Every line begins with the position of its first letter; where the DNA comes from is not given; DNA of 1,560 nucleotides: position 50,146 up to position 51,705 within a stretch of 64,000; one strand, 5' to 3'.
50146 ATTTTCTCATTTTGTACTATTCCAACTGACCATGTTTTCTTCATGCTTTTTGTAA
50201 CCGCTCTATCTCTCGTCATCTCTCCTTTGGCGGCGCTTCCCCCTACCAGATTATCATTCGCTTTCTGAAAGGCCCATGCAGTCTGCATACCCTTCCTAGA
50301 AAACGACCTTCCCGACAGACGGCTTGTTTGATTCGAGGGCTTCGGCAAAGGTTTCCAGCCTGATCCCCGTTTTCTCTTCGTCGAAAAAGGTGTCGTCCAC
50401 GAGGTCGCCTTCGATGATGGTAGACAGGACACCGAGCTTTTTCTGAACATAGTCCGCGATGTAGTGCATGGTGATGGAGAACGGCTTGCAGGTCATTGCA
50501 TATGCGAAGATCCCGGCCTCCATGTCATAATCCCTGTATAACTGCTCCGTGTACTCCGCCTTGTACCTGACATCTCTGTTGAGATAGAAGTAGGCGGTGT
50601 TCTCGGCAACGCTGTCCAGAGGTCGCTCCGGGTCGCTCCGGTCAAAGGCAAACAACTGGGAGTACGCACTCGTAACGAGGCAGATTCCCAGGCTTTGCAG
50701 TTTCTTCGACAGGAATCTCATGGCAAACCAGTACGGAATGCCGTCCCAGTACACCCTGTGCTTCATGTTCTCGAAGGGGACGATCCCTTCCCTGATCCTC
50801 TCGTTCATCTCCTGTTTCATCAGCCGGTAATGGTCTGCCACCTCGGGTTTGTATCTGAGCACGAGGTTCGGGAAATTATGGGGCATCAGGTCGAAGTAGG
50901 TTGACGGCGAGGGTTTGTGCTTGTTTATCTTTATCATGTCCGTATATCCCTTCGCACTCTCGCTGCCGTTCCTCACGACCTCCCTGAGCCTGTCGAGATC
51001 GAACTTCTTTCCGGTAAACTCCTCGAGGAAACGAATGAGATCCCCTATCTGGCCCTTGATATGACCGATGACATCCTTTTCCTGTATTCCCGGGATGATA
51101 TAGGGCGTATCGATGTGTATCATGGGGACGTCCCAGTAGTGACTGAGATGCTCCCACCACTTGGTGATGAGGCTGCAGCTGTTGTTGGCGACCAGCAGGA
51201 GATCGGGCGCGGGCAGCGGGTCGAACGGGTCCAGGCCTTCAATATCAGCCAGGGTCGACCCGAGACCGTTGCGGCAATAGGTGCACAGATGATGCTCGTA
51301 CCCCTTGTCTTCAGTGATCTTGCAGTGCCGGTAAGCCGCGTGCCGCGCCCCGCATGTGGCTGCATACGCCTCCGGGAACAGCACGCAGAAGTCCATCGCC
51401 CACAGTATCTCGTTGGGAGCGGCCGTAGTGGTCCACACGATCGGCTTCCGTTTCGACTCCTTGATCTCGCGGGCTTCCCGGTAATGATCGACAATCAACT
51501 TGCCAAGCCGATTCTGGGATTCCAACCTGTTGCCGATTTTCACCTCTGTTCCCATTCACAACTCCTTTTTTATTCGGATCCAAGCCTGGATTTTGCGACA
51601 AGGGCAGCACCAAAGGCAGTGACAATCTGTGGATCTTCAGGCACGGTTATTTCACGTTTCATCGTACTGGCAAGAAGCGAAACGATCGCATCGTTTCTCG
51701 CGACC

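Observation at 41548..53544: Sigma-54-driven operon with two paralogous HAD/BCR-type alpha-beta pairs but only one HgdC-type ATPase, plus CoA ligase, crotonase and TRAP transporter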

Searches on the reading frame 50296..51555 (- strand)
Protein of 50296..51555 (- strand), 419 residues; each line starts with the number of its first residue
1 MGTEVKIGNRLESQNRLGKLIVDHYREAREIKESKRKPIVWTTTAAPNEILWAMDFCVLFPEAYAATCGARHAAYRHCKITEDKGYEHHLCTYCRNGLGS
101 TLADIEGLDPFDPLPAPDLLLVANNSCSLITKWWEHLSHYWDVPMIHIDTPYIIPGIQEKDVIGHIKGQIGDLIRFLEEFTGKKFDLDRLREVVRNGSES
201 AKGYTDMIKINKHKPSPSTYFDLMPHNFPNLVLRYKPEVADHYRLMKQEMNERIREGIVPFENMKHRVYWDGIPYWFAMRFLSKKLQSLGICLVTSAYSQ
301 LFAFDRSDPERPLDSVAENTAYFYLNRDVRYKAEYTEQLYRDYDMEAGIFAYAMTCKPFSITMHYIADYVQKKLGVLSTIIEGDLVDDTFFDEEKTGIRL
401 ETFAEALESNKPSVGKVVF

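Call 4: search_protein_families(library=pfam, proteins=[window:50296-51555:-])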
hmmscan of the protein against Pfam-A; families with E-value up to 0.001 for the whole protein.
window:50296-51555:- (419 aa): 1 family
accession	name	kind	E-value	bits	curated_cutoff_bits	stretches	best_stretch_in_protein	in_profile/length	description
PF06050.19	HGD-D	-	3.8e-55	188.2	28.4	1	44-407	2-342/342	2-hydroxyglutaryl-CoA dehydratase, D-component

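Call 5: search_protein_families(library=ncbifam, proteins=[window:50296-51555:-])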
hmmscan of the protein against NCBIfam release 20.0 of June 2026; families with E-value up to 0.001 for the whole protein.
window:50296-51555:- (419 aa): 4 families
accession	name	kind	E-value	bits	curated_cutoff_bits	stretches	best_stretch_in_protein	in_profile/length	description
NF052455.1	HyiscapDhHadB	equivalog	1.7e-61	208.1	750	1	13-411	4-398/398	(R)-2-hydroxyisocaproyl-CoA dehydratase subunit alpha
TIGR02260.1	benz_CoA_red_B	equivalog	1.2e-45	155.9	486.55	1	16-403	10-409/413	benzoyl-CoA reductase subunit B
TIGR03191.1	benz_CoA_bzdO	equivalog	5.1e-22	78.7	448.6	1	35-299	33-292/430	benzoyl-CoA reductase, bzd-type, subunit O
NF040772.1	double_cubane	equivalog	1.3e-13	50.8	350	1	120-407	88-372/372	double-cubane-cluster-containing anaerobic reductase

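Call 11: find_encoding_contigs(protein=window:50296-51555:-, flank=10000, max_places=6)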
Protein window:50296-51555:- (419 aa): no gene with exactly this product is on record in the collection.

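Call 13: find_homologous_proteins(query=window:50296-51555:-, max_evalue=1e-20)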
Query window:50296-51555:- (419 aa): 38 proteins with E <= 1e-20 among 2641 candidates.
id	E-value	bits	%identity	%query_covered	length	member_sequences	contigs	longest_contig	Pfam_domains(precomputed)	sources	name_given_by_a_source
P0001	1.1e-281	952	95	100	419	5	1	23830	PF06050.20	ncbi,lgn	-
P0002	2.9e-207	707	70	98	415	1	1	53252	PF06050.20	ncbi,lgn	-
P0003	2.6e-200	684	68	96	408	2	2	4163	PF06050.20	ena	-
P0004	3.3e-195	667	68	96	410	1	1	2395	PF06050.20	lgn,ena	-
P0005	1.6e-194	665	68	96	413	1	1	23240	PF06050.20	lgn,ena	-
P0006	6.0e-193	660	65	97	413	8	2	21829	PF06050.20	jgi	-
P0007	4.7e-191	653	65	97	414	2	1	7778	PF06050.20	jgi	-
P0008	1.4e-189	649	64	97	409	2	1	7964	PF06050.20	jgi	-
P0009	8.1e-189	646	66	97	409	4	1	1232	PF06050.20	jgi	jgi:benzoyl-CoA reductase subunit B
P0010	3.9e-185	634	62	97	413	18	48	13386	PF06050.20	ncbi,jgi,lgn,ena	jgi:benzoyl-CoA reductase/2-hydroxyglutaryl-CoA dehydratase subunit BcrC/BadD/HgdB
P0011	2.9e-183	628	63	97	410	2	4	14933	PF06050.20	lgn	-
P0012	5.2e-182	624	63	97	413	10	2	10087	PF06050.20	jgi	jgi:benzoyl-CoA reductase/2-hydroxyglutaryl-CoA dehydratase subunit BcrC/BadD/HgdB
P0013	8.0e-182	623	64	95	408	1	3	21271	PF06050.20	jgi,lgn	jgi:benzoyl-CoA reductase/2-hydroxyglutaryl-CoA dehydratase subunit BcrC/BadD/HgdB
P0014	2.5e-181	621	63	96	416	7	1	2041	PF06050.20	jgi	jgi:benzoyl-CoA reductase subunit B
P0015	7.5e-181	620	61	96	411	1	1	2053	PF06050.20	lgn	-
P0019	1.4e-174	599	61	94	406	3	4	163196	PF06050.20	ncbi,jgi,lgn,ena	-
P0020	5.1e-174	597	60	97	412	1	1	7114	PF06050.20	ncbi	-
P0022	1.3e-171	589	59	97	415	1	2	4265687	PF06050.20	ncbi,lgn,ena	-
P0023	1.9e-169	582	59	97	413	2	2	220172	PF06050.20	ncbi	-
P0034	7.0e-63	231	31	96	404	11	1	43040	PF06050.20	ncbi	-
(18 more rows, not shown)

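Call 14: find_encoding_contigs(protein=P0022, flank=10000, max_places=3)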
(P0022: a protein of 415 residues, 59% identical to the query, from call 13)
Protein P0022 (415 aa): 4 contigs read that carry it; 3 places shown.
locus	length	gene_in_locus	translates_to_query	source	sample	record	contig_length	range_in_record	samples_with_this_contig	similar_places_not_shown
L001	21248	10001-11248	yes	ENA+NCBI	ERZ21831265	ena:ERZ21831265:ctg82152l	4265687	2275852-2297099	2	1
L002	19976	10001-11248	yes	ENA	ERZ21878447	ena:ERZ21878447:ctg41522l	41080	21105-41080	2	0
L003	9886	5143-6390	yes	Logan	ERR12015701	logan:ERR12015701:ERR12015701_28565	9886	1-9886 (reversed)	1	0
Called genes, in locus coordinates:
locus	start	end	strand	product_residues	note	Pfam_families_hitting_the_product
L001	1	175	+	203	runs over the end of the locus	PF04199:Cyclase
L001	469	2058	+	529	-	PF02770:Acyl-CoA_dh_M, PF00441:Acyl-CoA_dh_1, PF22924:ACOX_C_alpha1 (weak)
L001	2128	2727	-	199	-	PF00440:TetR_N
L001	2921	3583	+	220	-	PF03167:UDG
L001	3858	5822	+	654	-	PF00289:Biotin_carb_N, PF02222:ATP-grasp (weak), PF02786:CPSase_L_D2, PF07478:Dala_Dala_lig_C, PF02785:Biotin_carb_C, PF25919:BSH_CusB (faint), PF00364:Biotin_lipoyl, PF25973:BSH_CzcB (faint), +1 more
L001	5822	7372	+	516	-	PF01039:Carboxyl_trans, PF03255:ACCA (faint)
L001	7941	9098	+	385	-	PF06050:HGD-D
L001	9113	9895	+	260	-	PF01869:BcrAD_BadFG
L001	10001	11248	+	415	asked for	PF06050:HGD-D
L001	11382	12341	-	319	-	PF00586:AIRS, PF02769:AIRS_C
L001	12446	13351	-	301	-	PF00126:HTH_1, PF03466:LysR_substrate, PF12727:PBP_like (faint)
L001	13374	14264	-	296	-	PF00037:Fer4 (weak), PF12797:Fer4_2 (weak), PF12837:Fer4_6 (weak), PF13237:Fer4_10, PF14697:Fer4_21 (weak), PF12838:Fer4_7, PF13187:Fer4_9, PF00881:Nitroreductase, +1 more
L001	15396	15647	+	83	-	-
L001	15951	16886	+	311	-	PF01553:Acyltransferase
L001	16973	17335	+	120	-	PF20460:DUF6713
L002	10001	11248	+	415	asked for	PF06050:HGD-D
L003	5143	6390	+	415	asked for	PF06050:HGD-D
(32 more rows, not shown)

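Call 15: find_encoding_contigs(protein=P0001, flank=10000, max_places=3)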
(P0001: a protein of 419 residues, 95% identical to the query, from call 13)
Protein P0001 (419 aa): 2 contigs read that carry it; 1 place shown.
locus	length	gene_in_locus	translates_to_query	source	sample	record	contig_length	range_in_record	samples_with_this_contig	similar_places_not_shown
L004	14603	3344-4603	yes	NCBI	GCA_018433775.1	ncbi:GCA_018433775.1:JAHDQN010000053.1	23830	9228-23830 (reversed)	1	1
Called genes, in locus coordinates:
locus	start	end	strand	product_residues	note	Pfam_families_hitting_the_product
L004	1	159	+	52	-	?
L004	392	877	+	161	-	PF00582:Usp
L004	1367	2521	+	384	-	PF06050:HGD-D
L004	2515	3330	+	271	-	PF01869:BcrAD_BadFG, PF02782:FGGY_C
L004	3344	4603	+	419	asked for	PF06050:HGD-D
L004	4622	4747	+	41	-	-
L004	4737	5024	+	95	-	-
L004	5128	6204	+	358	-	PF03480:DctP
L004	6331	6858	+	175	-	PF04290:DctQ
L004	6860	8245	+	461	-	PF06808:DctM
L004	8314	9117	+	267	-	PF00378:ECH_1, PF16113:ECH_2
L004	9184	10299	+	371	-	PF06050:HGD-D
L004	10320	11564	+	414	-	PF06050:HGD-D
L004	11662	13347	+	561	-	PF00501:AMP-binding, PF13193:AMP-binding_C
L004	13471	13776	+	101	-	-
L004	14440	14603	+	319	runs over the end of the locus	PF00676:E1_dh, PF02775:TPP_enzyme_C (weak)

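Call 16: search_solved_structures(query=window:50296-51555:-, max_evalue=0.001)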
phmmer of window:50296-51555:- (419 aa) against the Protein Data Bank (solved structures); distinct sequences matched with E-value up to 0.001: 5.
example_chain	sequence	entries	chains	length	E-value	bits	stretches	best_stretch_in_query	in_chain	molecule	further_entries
3o3m_A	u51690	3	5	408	5e-48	167.3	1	12-411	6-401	alpha subunit 2-hydroxyisocaproyl-CoA dehydratase | alpha-subunit 2-hydroxyisocaproyl-CoA dehydratase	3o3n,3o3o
9g87_A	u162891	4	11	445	3.9e-22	82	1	49-411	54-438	3-methylbenzoyl-CoA reductase beta subunit MbdO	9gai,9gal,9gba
8s02_A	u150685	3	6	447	2.7e-17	66.1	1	37-307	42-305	BzdO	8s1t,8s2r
7yyl_C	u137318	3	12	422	8.5e-05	24.9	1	56-322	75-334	Dehydratase family protein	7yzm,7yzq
6eno_A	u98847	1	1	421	9.7e-05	24.7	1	56-280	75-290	Dehydratase family protein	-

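Call 20: find_encoding_contigs(protein=P0002, flank=10000, max_places=2)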
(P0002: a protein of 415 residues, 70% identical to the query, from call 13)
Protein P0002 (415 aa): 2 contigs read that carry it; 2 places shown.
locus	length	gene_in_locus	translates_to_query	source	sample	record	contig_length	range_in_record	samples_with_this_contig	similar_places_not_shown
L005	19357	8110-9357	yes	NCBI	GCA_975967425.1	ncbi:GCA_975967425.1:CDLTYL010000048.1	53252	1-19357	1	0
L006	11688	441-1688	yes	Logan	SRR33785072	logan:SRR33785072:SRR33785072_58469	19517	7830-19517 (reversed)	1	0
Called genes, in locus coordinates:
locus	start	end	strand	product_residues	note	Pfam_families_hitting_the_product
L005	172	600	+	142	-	PF02001:DUF134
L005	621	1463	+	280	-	PF13614:AAA_31 (weak), PF00142:Fer4_NifH (faint), PF02374:ArsA_ATPase (weak), PF09140:MipZ, PF10609:ParA, PF01656:CbiA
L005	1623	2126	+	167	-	PF12802:MarR_2 (faint), PF01047:MarR (weak)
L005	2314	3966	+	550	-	PF14691:Fer4_20, PF01262:AlaDh_PNT_C (faint), PF03486:HI0933_like (faint), PF07992:Pyr_redox_2, PF00070:Pyr_redox (faint), PF01266:DAO (weak), PF13450:NAD_binding_8, PF13738:Pyr_redox_3 (weak), +4 more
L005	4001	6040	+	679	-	PF02730:AFOR_N, PF01314:AFOR_C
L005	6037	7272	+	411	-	PF06050:HGD-D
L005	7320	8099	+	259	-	PF01869:BcrAD_BadFG, PF22521:HypF_C_2 (weak), PF02782:FGGY_C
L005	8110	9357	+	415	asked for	PF06050:HGD-D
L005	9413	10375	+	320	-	PF00676:E1_dh, PF00456:Transketolase_N (weak), PF02775:TPP_enzyme_C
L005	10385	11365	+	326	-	PF02779:Transket_pyr, PF02780:Transketolase_C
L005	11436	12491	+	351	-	PF08240:ADH_N, PF16912:Glu_dehyd_C, PF00107:ADH_zinc_N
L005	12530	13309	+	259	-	PF00378:ECH_1, PF16113:ECH_2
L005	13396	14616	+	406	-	PF00364:Biotin_lipoyl, PF02817:E3_binding, PF00198:2-oxoacid_dh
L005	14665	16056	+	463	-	PF01134:GIDA (weak), PF01262:AlaDh_PNT_C (faint), PF01266:DAO (faint), PF07992:Pyr_redox_2, PF12831:FAD_oxidored, PF13738:Pyr_redox_3, PF00070:Pyr_redox, PF02852:Pyr_redox_dim, +1 more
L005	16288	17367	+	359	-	PF03480:DctP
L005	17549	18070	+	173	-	PF04290:DctQ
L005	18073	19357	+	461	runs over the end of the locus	PF06808:DctM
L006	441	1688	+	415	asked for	PF06050:HGD-D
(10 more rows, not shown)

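Call 21: find_encoding_contigs(protein=P0019, flank=10000, max_places=2)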
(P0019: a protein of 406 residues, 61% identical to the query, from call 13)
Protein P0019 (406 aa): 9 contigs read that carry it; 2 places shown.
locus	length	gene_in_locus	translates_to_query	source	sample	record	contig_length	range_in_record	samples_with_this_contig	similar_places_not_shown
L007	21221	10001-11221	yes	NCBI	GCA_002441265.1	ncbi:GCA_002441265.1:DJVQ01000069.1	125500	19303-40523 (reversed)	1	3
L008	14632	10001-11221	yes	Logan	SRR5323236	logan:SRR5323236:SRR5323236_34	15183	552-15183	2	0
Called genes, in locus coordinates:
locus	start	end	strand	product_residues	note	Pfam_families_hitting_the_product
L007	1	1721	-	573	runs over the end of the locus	PF03577:Peptidase_C69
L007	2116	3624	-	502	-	PF03315:SDH_beta, PF03313:SDH_alpha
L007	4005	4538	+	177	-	-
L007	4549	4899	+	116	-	-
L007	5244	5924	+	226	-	PF02368:Big_2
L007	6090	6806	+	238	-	-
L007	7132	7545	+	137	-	PF22381:Staph_reg_Sar_Rot, PF12802:MarR_2, PF01047:MarR, PF13463:HTH_27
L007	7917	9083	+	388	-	PF06050:HGD-D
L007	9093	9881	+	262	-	PF01869:BcrAD_BadFG, PF22521:HypF_C_2 (faint)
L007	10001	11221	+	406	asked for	PF06050:HGD-D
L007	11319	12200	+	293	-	PF00676:E1_dh, PF02775:TPP_enzyme_C (weak)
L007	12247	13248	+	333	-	PF02779:Transket_pyr, PF02780:Transketolase_C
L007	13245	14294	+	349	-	PF08240:ADH_N, PF16912:Glu_dehyd_C (faint), PF00107:ADH_zinc_N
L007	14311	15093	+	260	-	PF00378:ECH_1, PF16113:ECH_2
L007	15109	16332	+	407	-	PF00364:Biotin_lipoyl, PF02817:E3_binding, PF00198:2-oxoacid_dh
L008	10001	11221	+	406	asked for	PF06050:HGD-D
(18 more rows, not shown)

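Call 38: search_solved_structures(query=window:50296-51555:-, max_evalue=1e-30, show_alignments=1)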
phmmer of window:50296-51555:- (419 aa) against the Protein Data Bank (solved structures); distinct sequences matched with E-value up to 1e-30: 1.
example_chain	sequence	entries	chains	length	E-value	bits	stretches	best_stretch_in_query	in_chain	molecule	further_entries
3o3m_A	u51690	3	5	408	5e-48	167.3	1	12-411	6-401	alpha subunit 2-hydroxyisocaproyl-CoA dehydratase | alpha-subunit 2-hydroxyisocaproyl-CoA dehydratase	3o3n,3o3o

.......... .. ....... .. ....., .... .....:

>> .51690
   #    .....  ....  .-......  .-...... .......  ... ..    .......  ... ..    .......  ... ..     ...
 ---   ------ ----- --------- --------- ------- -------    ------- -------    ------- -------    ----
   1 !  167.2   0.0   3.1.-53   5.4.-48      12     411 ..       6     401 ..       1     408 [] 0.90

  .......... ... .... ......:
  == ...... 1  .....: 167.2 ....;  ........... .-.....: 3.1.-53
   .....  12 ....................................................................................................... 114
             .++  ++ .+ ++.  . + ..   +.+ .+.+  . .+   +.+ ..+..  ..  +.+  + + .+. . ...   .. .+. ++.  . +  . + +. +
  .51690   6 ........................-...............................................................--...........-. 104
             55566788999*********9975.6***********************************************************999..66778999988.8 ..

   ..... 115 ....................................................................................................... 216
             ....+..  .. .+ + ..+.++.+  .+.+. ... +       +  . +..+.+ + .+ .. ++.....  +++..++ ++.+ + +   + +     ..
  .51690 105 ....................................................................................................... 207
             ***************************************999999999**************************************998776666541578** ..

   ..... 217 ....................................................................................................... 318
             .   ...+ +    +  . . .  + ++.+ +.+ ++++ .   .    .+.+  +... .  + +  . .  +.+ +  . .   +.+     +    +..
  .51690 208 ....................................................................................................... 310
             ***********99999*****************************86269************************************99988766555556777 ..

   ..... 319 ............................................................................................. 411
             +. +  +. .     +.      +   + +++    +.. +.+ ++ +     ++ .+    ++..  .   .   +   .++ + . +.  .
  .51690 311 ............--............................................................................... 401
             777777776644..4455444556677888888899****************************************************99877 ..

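Call 50: find_related_loci(query=A4, collection=metagenome_contigs, flank=10000)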
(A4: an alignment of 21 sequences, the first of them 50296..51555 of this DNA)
Query A4 (419 aa) in metagenome_contigs; peptide patterns used: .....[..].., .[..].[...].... (x = any residue, [..] = any of these).
245 stretches matched a pattern; 156 encode a relative of the query (tblastn E <= 1e-3); the best 80 are kept; 79 distinct loci.
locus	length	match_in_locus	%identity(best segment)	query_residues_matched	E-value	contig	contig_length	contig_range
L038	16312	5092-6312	65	5-411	0e+0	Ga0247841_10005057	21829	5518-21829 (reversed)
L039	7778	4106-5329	65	2-409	0e+0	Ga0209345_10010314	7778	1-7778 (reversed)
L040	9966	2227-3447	65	5-411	0e+0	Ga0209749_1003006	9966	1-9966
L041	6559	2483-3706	62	4-411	0e+0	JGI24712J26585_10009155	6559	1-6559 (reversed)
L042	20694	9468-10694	60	3-411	2e-178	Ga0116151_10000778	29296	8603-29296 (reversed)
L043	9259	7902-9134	61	1-411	7e-178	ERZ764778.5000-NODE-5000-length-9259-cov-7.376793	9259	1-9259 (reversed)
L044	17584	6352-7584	61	1-411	7e-178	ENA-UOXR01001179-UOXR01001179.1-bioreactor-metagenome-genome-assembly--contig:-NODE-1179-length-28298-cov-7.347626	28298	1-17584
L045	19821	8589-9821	61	1-411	7e-178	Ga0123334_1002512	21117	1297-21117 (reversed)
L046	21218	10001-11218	60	4-409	5e-174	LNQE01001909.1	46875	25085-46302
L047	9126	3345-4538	61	2-399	8e-169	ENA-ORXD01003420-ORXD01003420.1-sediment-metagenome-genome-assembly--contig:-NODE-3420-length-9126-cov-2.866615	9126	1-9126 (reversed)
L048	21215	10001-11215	57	7-411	1e-168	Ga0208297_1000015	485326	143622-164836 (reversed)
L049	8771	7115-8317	49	9-409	3e-130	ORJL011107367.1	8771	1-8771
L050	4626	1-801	61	145-411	5e-111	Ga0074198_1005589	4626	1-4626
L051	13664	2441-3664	61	4-411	0e+0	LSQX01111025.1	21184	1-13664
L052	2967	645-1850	31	9-407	5e-69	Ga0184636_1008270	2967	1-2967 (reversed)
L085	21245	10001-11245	30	2-411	4e-60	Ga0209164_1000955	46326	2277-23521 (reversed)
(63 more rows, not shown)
